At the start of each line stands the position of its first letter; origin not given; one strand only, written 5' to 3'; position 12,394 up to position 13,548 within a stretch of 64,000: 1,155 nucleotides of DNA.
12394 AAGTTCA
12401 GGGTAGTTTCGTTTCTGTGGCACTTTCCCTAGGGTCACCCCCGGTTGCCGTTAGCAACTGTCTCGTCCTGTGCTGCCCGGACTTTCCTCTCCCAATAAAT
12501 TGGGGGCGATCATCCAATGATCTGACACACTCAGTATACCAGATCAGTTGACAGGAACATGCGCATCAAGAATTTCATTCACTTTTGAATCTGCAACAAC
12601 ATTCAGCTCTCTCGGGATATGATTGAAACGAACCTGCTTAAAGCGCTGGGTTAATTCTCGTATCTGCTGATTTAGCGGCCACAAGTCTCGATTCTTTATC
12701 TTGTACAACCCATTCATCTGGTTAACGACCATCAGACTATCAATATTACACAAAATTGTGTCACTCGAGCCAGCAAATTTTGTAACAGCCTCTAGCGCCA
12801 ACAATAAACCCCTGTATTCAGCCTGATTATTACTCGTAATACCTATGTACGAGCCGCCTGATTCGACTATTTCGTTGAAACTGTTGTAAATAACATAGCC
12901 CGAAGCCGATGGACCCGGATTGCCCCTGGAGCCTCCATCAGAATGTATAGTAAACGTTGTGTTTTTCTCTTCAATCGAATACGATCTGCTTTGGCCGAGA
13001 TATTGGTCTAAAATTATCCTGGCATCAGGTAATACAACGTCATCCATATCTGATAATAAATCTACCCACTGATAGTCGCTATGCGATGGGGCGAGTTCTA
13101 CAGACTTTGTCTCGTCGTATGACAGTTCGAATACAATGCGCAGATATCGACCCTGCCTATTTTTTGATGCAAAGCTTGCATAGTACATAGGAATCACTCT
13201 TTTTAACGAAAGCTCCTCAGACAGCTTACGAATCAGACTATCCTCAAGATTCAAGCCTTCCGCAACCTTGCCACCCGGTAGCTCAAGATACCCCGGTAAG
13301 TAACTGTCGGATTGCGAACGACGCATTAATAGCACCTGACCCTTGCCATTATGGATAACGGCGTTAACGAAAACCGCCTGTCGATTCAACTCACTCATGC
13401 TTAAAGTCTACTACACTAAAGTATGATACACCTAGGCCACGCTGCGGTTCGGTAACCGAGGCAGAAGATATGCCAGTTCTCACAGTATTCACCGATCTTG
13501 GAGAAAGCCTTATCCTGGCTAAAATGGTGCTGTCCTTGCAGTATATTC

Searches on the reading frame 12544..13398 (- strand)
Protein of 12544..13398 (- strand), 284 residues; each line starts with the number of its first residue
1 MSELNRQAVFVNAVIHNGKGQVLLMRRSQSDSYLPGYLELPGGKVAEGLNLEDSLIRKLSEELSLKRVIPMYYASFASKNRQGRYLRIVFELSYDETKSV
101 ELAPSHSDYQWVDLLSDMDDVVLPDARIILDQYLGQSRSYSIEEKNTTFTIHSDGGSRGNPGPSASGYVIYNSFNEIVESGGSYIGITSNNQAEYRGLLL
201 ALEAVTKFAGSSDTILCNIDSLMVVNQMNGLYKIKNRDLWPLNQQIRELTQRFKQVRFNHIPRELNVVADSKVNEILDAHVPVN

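Call 52: search_protein_families(library=pfam, proteins=[window:12544-13398:-])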
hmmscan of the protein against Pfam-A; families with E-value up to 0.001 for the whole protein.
window:12544-13398:- (284 aa): 4 families
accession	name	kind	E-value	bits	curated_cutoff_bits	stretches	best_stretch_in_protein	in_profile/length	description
PF13456.12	RVT_3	-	6.3e-18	65.3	21.6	1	153-274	2-121/123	Reverse transcriptase-like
PF00293.34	NUDIX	-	1.9e-12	47.7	21.1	1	11-114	6-115/134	NUDIX domain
PF00075.30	RNase_H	-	7.3e-08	33.1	25.8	1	148-260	3-118/141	RNase H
PF14815.12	NUDIX_4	-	1.7e-05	25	35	1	13-69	3-56/113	NUDIX domain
